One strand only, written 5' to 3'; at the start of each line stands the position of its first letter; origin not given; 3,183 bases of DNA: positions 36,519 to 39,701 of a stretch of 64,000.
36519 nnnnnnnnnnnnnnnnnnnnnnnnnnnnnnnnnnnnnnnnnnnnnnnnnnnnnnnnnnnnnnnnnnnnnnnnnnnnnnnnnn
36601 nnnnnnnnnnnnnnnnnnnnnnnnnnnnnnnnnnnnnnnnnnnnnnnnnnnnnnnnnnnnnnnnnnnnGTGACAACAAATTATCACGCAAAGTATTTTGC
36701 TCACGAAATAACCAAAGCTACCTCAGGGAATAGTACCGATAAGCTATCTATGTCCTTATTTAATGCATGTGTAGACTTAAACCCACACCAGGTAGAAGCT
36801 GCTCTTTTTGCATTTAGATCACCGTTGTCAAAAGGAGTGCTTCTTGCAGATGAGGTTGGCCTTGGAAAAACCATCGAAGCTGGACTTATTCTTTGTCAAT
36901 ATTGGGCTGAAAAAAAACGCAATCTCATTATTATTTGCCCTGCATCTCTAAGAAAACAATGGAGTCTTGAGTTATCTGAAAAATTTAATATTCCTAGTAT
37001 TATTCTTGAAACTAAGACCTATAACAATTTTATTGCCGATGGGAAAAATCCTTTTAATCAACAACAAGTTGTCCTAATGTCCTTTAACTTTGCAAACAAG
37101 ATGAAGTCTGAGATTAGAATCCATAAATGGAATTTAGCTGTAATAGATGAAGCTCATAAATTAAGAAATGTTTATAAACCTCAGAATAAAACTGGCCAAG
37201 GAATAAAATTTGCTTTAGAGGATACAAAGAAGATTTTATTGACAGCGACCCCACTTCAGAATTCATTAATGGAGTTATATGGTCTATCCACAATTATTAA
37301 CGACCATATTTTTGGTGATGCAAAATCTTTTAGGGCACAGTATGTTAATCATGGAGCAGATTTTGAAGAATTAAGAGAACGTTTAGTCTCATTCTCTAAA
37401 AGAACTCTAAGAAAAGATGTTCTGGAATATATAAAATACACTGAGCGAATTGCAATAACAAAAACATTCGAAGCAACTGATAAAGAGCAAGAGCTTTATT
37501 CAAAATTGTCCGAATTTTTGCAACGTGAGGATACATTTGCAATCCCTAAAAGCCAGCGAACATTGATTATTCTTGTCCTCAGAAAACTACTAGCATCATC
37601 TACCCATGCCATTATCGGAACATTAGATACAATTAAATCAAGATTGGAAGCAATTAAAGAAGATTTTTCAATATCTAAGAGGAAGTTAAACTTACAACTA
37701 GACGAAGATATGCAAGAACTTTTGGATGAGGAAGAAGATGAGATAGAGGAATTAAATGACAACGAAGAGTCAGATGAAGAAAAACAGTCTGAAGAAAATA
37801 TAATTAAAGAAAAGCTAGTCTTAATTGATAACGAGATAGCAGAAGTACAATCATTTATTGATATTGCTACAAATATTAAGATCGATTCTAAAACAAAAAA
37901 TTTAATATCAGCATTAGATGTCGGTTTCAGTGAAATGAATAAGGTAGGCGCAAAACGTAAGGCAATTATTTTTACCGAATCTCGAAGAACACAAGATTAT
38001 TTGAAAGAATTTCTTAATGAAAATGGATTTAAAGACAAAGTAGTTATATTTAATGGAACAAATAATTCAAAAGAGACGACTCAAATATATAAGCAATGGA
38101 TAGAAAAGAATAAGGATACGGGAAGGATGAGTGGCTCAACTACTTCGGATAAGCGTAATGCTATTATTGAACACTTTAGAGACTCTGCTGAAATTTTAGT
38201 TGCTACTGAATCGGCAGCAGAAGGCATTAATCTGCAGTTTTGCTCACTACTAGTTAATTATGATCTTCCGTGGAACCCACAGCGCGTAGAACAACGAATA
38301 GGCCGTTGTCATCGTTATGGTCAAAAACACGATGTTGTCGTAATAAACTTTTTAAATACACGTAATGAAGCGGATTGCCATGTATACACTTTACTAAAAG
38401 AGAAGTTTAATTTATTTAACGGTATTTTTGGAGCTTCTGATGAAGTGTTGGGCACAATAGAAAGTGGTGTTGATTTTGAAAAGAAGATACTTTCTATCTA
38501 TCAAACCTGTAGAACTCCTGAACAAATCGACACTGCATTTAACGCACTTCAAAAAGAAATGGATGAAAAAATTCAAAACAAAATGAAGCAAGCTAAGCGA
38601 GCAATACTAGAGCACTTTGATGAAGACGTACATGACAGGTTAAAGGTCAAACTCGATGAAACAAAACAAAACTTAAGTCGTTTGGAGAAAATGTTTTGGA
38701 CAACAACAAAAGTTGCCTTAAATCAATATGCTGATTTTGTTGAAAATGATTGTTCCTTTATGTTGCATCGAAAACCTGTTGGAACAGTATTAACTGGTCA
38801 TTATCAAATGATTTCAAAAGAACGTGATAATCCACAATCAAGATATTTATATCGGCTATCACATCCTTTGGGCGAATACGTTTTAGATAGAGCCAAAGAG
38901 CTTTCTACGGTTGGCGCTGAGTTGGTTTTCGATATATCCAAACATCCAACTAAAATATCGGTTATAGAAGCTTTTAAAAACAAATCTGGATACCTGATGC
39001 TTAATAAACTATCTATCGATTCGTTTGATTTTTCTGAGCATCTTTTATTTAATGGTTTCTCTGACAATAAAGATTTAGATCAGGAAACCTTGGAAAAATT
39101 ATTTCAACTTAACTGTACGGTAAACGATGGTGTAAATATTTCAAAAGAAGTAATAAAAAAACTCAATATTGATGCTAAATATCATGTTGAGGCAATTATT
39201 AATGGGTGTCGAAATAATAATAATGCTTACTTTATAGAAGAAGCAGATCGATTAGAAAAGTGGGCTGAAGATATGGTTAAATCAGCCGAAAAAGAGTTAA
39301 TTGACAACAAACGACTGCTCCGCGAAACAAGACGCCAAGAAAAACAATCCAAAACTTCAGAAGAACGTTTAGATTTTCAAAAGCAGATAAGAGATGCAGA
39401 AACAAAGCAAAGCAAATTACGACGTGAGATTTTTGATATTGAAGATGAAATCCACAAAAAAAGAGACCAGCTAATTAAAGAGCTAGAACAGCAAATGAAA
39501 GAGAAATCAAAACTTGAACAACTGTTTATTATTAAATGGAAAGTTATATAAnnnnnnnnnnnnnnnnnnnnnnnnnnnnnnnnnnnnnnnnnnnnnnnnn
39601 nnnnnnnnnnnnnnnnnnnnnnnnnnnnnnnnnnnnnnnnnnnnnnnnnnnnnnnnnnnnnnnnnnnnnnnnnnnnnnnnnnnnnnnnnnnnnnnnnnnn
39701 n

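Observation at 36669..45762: Type III-like R-M pair (Mod-like + Res-like) preceded by an SNF2 ATPase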

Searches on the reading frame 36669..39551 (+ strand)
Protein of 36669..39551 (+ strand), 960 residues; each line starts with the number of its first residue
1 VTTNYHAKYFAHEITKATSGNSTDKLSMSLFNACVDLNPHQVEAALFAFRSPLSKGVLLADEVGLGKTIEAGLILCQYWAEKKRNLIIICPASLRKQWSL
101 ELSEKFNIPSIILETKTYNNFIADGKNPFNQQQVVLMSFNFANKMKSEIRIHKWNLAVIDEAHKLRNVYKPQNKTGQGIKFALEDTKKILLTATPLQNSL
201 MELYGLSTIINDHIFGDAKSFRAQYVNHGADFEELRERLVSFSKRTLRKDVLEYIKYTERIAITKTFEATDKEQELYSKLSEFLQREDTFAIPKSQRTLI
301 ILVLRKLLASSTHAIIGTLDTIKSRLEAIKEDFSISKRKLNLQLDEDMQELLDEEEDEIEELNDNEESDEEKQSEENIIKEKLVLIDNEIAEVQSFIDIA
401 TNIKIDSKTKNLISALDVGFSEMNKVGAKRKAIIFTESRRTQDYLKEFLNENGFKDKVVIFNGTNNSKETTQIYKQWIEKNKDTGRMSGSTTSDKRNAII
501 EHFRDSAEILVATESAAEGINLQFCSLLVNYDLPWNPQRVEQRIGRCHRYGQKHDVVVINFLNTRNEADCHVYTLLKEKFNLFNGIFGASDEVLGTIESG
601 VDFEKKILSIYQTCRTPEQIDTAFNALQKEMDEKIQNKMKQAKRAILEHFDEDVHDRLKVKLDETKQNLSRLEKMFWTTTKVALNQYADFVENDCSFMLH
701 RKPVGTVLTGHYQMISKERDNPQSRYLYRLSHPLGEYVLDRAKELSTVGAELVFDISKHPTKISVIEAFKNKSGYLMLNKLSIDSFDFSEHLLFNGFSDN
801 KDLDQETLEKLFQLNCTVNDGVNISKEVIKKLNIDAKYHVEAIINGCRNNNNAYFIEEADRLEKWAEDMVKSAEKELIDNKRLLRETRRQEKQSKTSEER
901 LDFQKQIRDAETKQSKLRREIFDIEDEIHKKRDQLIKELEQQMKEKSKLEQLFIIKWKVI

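Call 4: search_protein_families(library=pfam, proteins=[window:36669-39551:+], max_evalue=0.01)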
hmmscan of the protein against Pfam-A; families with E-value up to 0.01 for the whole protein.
window:36669-39551:+ (960 aa): 5 families
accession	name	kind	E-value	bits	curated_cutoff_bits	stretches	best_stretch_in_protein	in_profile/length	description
PF00176.29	SNF2-rel_dom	-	4.9e-33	114.9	24.9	1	54-296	17-265/290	SNF2-related domain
PF00271.37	Helicase_C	-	1.3e-22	80.5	23.5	1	443-551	4-110/110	Helicase conserved C-terminal domain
PF00270.35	DEAD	-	2e-09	37.8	26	1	55-196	15-161/167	DEAD/DEAH box helicase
PF13307.12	Helicase_C_2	-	0.002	18.6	25.3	0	466-538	18-98/170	Helicase C-terminal domain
PF13872.12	AAA_34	-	0.0076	15.6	27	0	55-175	61-197/306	P-loop containing NTP hydrolase pore-1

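Call 5: search_protein_families(library=padloc, proteins=[window:36669-39551:+], max_evalue=0.001)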
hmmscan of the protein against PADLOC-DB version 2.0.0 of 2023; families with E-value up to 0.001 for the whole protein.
window:36669-39551:+ (960 aa): 40 families (the best 25 are shown)
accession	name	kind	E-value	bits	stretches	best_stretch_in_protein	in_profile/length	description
PDLC02619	DrmD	-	2.5e-202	672.4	1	29-674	25-657/872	DrmD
PDLC02500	BrxHI|BrxHII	-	1.4e-65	220.4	2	484-658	507-678/933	BrxHI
PDLC02621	DrmD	-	1.1e-63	213.9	2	27-480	112-573/1040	DrmD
PDLC00659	HmaA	-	1.9e-58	196.2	1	28-650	96-710/1176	SNF2 helicase / DEAD-box helicase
PDLC02623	DrmD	-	3.1e-54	182.1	3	474-623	546-697/1040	DrmD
PDLC02504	BrxHI|BrxHII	-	3e-48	162.5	2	28-475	101-530/971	BrxHII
PDLC02620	DrmD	-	3.5e-44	149.1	2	30-458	93-514/1060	DrmD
PDLC02843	DpdE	-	1.2e-43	147.3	2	29-219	151-323/1091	DpdE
PDLC02572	DrmA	-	2.2e-43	146.4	1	30-570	112-642/1043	DrmA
PDLC02840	DpdE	-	3.7e-39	132.8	2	29-199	152-306/1091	DpdE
PDLC02634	DrmD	-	7.1e-39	131.3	1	33-580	88-608/900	DrmD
PDLC02632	DrmD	-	2.4e-33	113.6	1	31-570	118-644/662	DrmD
PDLC02846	DpdE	-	2.3e-32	109.9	1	29-584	155-698/1034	DpdE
PDLC02193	PLD_Helicase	-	6.2e-32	108.7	2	366-590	628-837/905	-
PDLC00631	ZorD1|ZorD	-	2e-29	100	2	4-322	409-740/1071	"SWI2/SNF2 helicase, Mrr-like nuclease"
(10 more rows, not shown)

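Call 6: search_protein_families(library=ncbifam, proteins=[window:36669-39551:+], max_evalue=0.001)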
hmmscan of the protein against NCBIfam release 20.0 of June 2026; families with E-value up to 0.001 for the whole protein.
window:36669-39551:+ (960 aa): 17 families
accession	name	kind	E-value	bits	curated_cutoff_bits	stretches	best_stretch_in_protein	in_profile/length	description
NF038318.1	DISARM_DrmD_b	equivalog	5.7e-204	679.8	950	1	30-682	23-663/868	DISARM system SNF2-like helicase DrmD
NF038317.1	DISARM_DrmD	equivalog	2.3e-80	271.2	610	2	20-480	91-558/1021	DISARM system SNF2-like helicase DrmD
NF041062.1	DpdE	equivalog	4e-61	207.2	500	1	29-697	146-784/1048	protein DpdE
NF003426.0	PRK04914.1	equivalog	3.8e-47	161.1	576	2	28-256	145-374/959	RNA polymerase-associated protein RapA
NF042964.1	phospholipD_antiphage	equivalog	2.4e-45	155.2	1100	2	363-625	622-866/895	phospholipase D-like domain-containing anti-phage protein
NF058637.1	helic_SCO1167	equivalog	2.7e-24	85.3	1200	2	55-228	489-658/932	SCO1167/SCO6262 family helicase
NF053675.1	pilus_reg_Snf2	equivalog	5.7e-16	57.8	1100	2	56-224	605-765/1029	pilus expression-regulating Snf2 family helicase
NF003419.0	PRK04837.1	equivalog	1.3e-13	50.5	588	1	421-555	222-355/424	ATP-dependent RNA helicase RhlB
NF002340.1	PRK01297.1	equivalog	2.8e-13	49.4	564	1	444-562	239-353/372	ATP-dependent RNA helicase RhlB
NF053636.1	DDHlcsCsdAPsy1082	equivalog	6.7e-12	44.7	890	1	456-556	244-343/512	DEAD/DEAH box helicase CsdA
NF008744.0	PRK11776.1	equivalog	3.4e-11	42.4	524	1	436-554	224-340/460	ATP-dependent RNA helicase DbpA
NF053631.1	RNA_helic_CshA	equivalog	2e-10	40.1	646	1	456-563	238-342/434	degradosome RNA helicase CshA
NF008394.0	PRK11192.1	equivalog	2.6e-10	39.7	507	1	443-556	236-347/441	ATP-dependent RNA helicase SrmB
NF053711.1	RNA_heli_RhlE1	exception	1.4e-09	37.2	750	1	417-558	206-346/434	RNA helicase RhlE1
NF003390.0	PRK04537.1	equivalog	8.2e-09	35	732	1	480-558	280-359/572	ATP-dependent RNA helicase RhlB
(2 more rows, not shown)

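Call 25: search_solved_structures(query=window:36669-39548:+, max_evalue=0.001)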
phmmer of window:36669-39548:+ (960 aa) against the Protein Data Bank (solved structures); distinct sequences matched with E-value up to 0.001: 161 (the best 60 are shown).
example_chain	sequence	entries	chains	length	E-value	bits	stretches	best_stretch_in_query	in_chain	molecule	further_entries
8so8_A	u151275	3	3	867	8.8e-36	126.4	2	35-228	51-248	RNA polymerase-associated protein RapA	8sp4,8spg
6bog_A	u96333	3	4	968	1.2e-35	126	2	35-228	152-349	RNA polymerase-associated protein RapA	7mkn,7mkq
7m8e_F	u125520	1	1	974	1.2e-35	125.9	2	35-228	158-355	RNA polymerase-associated protein RapA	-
4s20_K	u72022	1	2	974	1.5e-35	125.7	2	35-227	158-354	RNA polymerase-associated protein RapA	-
8t0l_F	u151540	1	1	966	7.7e-35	123.3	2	35-228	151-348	RNA polymerase-associated protein RapA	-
1z63_A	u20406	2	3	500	5.7e-26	94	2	28-227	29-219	Helicase of the snf2/rad54 family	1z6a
6vz4_K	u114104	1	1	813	3.2e-24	88.2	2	58-225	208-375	Nuclear protein STH1/NPS1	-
6vzg_K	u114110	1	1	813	5.4e-24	87.4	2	56-225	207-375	Nuclear protein STH1/NPS1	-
5hzr_A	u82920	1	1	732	1.2e-23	86.3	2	56-238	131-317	SNF2-family ATP dependent chromatin remodeling factor like protein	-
6ne3_W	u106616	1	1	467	2.6e-23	85.2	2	58-251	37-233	SWI/SNF-related matrix-associated actin-dependent regulator of chromatin subfamily A membe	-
6k15_J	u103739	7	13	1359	1.2e-22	82.9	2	58-225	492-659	Nuclear protein STH1/NPS1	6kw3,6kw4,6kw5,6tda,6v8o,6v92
8v4y_W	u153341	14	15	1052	1.9e-22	82.3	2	58-242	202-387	SWI/SNF-related matrix-associated actin-dependent regulator of chromatin subfamily A membe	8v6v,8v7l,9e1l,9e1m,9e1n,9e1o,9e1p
5jxr_A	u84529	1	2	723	2.6e-22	81.9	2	58-256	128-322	Chromatin-remodeling complex ATPase-like protein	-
3mwy_W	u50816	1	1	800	3.1e-22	81.6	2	56-280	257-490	Chromo domain-containing protein 1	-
9n6h_K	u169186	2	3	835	3.2e-22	81.5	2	56-280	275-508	Chromo domain-containing protein 1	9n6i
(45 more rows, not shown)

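Call 44: find_related_loci(query=A2, collection=metagenome_contigs, flank=9000)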
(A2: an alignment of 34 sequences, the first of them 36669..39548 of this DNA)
Query A2 (960 aa) in metagenome_contigs; peptide patterns used: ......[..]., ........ (x = any residue, [..] = any of these).
600 stretches matched a pattern (row limit reached: there are more); 579 encode a relative of the query (tblastn E <= 1e-3); the best 80 are kept; 80 distinct loci.
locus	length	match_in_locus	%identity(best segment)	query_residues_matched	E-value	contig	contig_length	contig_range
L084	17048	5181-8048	55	1-960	0e+0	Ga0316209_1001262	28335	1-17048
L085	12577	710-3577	54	1-960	0e+0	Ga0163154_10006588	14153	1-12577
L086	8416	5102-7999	53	1-960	0e+0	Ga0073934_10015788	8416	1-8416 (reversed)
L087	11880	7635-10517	54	3-959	0e+0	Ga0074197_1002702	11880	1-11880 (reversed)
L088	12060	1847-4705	54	1-960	0e+0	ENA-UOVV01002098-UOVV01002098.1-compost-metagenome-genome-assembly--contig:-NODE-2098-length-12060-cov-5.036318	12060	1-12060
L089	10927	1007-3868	54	1-960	0e+0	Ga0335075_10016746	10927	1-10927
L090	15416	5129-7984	56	1-959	0e+0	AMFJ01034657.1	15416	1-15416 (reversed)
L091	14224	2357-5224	54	3-960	0e+0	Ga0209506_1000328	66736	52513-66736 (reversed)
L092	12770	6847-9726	54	1-959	0e+0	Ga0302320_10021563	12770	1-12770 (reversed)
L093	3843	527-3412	54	3-960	0e+0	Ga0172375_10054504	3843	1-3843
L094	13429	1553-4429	53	1-960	0e+0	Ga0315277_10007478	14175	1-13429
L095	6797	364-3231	53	1-959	0e+0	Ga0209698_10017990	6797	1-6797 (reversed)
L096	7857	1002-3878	54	5-959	0e+0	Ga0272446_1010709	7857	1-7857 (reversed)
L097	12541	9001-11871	52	3-960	0e+0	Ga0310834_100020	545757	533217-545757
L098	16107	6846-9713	53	1-959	0e+0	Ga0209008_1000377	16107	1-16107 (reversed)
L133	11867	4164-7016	49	3-960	0e+0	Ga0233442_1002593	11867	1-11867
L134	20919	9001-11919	47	3-959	0e+0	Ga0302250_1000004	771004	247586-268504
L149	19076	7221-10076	47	1-959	0e+0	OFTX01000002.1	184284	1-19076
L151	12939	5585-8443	47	3-959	0e+0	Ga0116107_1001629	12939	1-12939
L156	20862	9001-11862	47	1-959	0e+0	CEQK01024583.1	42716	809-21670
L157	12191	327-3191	47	1-959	0e+0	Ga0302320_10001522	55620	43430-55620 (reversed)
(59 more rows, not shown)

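Call 49: search_protein_families(library=padloc, proteins=[L133:7004-8707:+, L133:8700-11369:+, L149:10067-11875:+, L149:13563-16235:+, L156:11879-13876:+, L156:13889-16777:+, L157:3370-5754:+, L157:5744-7495:+, L134:11954-14125:+, L151:9256-11583:+], max_evalue=0.00001)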
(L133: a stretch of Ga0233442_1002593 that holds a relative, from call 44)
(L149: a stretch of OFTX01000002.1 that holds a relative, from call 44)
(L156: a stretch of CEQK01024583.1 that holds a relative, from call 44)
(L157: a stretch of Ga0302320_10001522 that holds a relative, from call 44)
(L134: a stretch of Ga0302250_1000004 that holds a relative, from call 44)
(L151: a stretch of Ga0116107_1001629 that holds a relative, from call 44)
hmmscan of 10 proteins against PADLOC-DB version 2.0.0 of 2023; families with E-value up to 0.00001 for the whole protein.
L133:7004-8707:+ (568 aa): 48 families (the best 25 are shown)
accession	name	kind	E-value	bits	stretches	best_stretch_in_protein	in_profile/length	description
PDLC03636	MTase_III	-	5e-152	505.6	2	339-567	339-566/575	Type III methyltransferase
PDLC03635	MTase_III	-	4e-80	268.4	1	44-438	215-603/708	Type III methyltransferase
PDLC03644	MTase_III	-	1.9e-72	242.8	2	17-177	4-187/542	Type III methyltransferase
PDLC03634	MTase_III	-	1.7e-48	163.9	3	8-90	51-137/621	Type III methyltransferase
PDLC03638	MTase_III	-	4.4e-48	162.2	2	47-176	380-508/816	Type III methyltransferase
PDLC03641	MTase_III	-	7.2e-39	131.9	2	93-388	180-434/657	Type III methyltransferase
PDLC03354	MTase_II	-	1e-38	131.5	2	10-176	20-206/425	Type II methyltransferase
PDLC03640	MTase_III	-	5.8e-35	118.7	2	47-93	43-89/654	Type III methyltransferase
PDLC03633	MTase_III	-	3.8e-31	106.5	3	347-410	294-357/616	Type III methyltransferase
PDLC03642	MTase_III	-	1.1e-27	94.9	1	44-155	79-197/528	Type III methyltransferase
PDLC03637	MTase_III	-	2.7e-27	93.6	1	12-162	82-251/513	Type III methyltransferase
PDLC03300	MTase_II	-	7.5e-26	88.9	2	348-410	218-280/302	Type II methyltransferase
PDLC03339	MTase_II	-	1.3e-24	84.7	2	314-412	182-277/399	Type II methyltransferase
PDLC03639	MTase_III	-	9.1e-24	81.7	1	41-182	81-227/639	Type III methyltransferase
PDLC03299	MTase_II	-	8.7e-23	79.2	2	348-408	199-259/296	Type II methyltransferase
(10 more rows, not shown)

L133:8700-11369:+ (890 aa): 6 families
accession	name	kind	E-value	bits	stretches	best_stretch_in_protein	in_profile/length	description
PDLC03648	REase_III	-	4.9e-186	618.5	2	86-470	4-402/871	Type III restriction enzyme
PDLC03647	REase_III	-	4.4e-15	52.9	1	368-453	499-584/989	Type III restriction enzyme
PDLC03651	REase_III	-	8.5e-15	51.8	1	65-421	70-456/873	Type III restriction enzyme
PDLC03650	REase_III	-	1e-12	45.3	1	195-428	223-427/898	Type III restriction enzyme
PDLC03653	REase_III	-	1.6e-10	37.8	1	198-453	261-498/883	Type III restriction enzyme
PDLC03649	REase_III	-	1.5e-07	27.7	1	368-455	487-577/973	Type III restriction enzyme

L149:10067-11875:+ (603 aa): 2 families
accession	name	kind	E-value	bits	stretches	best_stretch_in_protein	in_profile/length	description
PDLC02357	AbiU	-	7.4e-30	102.6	1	85-465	82-451/537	AbiU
PDLC02207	MzaE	-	1.4e-10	38.4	1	237-345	238-347/598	-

L149:13563-16235:+ (891 aa): 6 families
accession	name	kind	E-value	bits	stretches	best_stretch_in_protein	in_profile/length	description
PDLC03648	REase_III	-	1.8e-198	659.6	1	82-890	2-866/871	Type III restriction enzyme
PDLC03647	REase_III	-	5.5e-12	42.7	1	365-445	501-584/989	Type III restriction enzyme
PDLC03650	REase_III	-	1e-10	38.7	1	184-426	216-433/898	Type III restriction enzyme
PDLC03653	REase_III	-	2.1e-09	34.1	1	195-434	261-489/883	Type III restriction enzyme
PDLC03649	REase_III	-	3.6e-09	33.1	1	293-416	419-540/973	Type III restriction enzyme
PDLC03651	REase_III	-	3e-06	23.5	0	361-413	399-456/873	Type III restriction enzyme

L156:11879-13876:+ (666 aa): 23 families
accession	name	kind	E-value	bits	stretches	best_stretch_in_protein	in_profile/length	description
PDLC03634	MTase_III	-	3.5e-195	648.5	1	19-656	6-616/621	Type III methyltransferase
PDLC03641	MTase_III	-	5.5e-102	340.4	1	40-539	39-503/657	Type III methyltransferase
PDLC03637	MTase_III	-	2.3e-91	305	2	16-320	37-324/513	Type III methyltransferase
PDLC03644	MTase_III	-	2.4e-65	219.3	1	68-481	4-387/542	Type III methyltransferase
PDLC03642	MTase_III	-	1e-52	177.5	3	172-317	130-272/528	Type III methyltransferase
PDLC03640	MTase_III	-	1.1e-47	160.7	1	101-478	42-434/654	Type III methyltransferase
PDLC03636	MTase_III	-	2.2e-43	146.9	2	173-461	88-385/575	Type III methyltransferase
PDLC03635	MTase_III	-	3.1e-43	146.5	2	177-461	264-552/708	Type III methyltransferase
PDLC03639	MTase_III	-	1.1e-38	131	3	418-506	423-505/639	Type III methyltransferase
PDLC03354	MTase_II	-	9.5e-36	121.7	1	64-288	23-240/425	Type II methyltransferase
PDLC03278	MTase_II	-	5.7e-30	103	2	178-267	43-131/390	Type II methyltransferase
PDLC03646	MTase_III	-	9.4e-30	101.2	3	405-474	751-823/1057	Type III methyltransferase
PDLC03643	MTase_III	-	1.5e-27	94.9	2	185-272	1-89/465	Type III methyltransferase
PDLC03638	MTase_III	-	2.1e-25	87.2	1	178-461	428-657/816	Type III methyltransferase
PDLC03645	MTase_III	-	8.9e-23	78.2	2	436-480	483-527/709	Type III methyltransferase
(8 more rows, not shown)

L156:13889-16777:+ (963 aa): 6 families
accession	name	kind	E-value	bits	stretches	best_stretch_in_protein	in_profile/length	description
PDLC03647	REase_III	-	4.3e-302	1002.9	1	1-960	1-981/989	Type III restriction enzyme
PDLC03649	REase_III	-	6.4e-94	313.6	1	1-953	3-951/973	Type III restriction enzyme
PDLC03648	REase_III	-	6.7e-09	32.4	1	492-565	308-378/871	Type III restriction enzyme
PDLC03650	REase_III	-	1.2e-08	31.9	1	488-543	371-426/898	Type III restriction enzyme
PDLC02706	PbeA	-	1.2e-07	28.7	1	89-247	291-435/722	PbeA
PDLC01763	Cas3b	-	8.1e-06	22.8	0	21-236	206-408/762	-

L157:3370-5754:+ (795 aa): 19 families
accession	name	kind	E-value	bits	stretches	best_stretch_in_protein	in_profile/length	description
PDLC03859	LmuB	-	1.3e-23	82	2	126-579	182-586/611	-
PDLC03865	LmuB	-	2.2e-14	50.6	0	202-447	434-691/1007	-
PDLC04895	PDC-S06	-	1.4e-11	41.7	1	512-577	562-630/784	-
PDLC04135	mad3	-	6e-11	40.5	1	4-576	1-323/374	mads_3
PDLC04891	PDC-S06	-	3.8e-10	36.8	0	297-575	415-684/858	-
PDLC02979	AriA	-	2.6e-09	35.4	1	4-55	2-50/373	-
PDLC03867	LmuB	-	2.7e-09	34.1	1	204-388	241-424/605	-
PDLC02980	AriA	-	3.2e-09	35.2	0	30-78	1-53/304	-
PDLC03863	LmuB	-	1.1e-08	32.2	0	1-51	1-47/610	-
PDLC02747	PbeC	-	1.3e-08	32.2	0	13-71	14-66/632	PbeC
PDLC02335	AbiLi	-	5.8e-08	30.2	0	9-53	54-101/326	AbiLi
PDLC00271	PtuA1|PtuA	-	2.1e-07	28.9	1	4-67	2-62/421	AAA ATPase domain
PDLC00278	PtuA1|PtuA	-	1.8e-06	25.5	1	4-62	2-57/436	AAA ATPase domain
PDLC04886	PDC-S06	-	1.8e-06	25.1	1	5-53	2-50/727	-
PDLC02913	ATPase_I-A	-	2e-06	25.2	1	3-49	52-95/508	-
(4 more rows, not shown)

L157:5744-7495:+ (584 aa): 2 families
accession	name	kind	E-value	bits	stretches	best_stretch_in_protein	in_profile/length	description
PDLC02357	AbiU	-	3.8e-30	103.6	1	85-528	85-515/537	AbiU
PDLC02207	MzaE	-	8.5e-07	25.9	1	230-372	233-381/598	-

L134:11954-14125:+ (724 aa): 118 families (the best 25 are shown)
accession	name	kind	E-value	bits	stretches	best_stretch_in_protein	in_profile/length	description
PDLC02358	Old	-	2.3e-97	325.2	2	145-549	82-474/578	Old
PDLC02979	AriA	-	6.1e-47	159.2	1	3-403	1-372/373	-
PDLC00067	GajA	-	5.3e-34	115.6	2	207-524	165-460/604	AAA ATPase domain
PDLC00070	GajA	-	7.5e-30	102.1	2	209-560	156-478/596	AAA ATPase domain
PDLC00065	GajA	-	1.2e-28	98.3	1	3-528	2-509/670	AAA ATPase domain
PDLC00063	GajA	-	1.3e-26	91.4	1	4-526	3-527/679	AAA ATPase domain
PDLC00069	GajA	-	2.7e-25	86.9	2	208-535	179-507/687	AAA ATPase domain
PDLC00085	GajA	-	3.6e-25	86.8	2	4-83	3-83/580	AAA ATPase domain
PDLC00066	GajA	-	5e-24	82.8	1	277-529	204-438/567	AAA ATPase domain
PDLC00080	GajA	-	2e-23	81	1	198-408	143-341/622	AAA ATPase domain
PDLC00077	GajA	-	3.2e-23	80.1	2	209-527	198-501/616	AAA ATPase domain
PDLC00094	GajA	-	4.2e-23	79.6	2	294-522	236-452/569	AAA ATPase domain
PDLC02915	ATPase-Toprim_I-B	-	1e-22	78.7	2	363-472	258-361/623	-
PDLC00071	GajA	-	1.4e-22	78.3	1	207-526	145-438/588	AAA ATPase domain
PDLC00093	GajA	-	2.9e-22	77.1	2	334-550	356-583/736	AAA ATPase domain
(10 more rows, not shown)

L151:9256-11583:+ (776 aa): 11 families
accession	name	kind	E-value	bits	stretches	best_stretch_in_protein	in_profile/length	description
PDLC03865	LmuB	-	8.6e-24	81.8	2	299-571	704-975/1007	-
PDLC03859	LmuB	-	3.3e-22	77.4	2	151-596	195-597/611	-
PDLC04135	mad3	-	9e-12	43.2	1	22-570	17-323/374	mads_3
PDLC04895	PDC-S06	-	1.3e-10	38.4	1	506-600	562-659/784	-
PDLC03861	LmuB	-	1.3e-09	34.7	1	24-88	226-289/1213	-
PDLC04541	PDC-M25A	-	3.6e-08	30.9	0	8-61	4-53/380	-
PDLC02335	AbiLi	-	1.2e-07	29.2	0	29-53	76-100/326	AbiLi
PDLC04182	HEC-01A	-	1.8e-06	25.2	0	29-54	31-56/406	-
PDLC00519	JetC1|JetC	-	1.8e-06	24.5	0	31-52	25-46/1097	DUF3584 domain; MukB-like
PDLC02980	AriA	-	3.8e-06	25.1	0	32-68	2-42/304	-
PDLC02979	AriA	-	7.9e-06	23.9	0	21-345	17-227/373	-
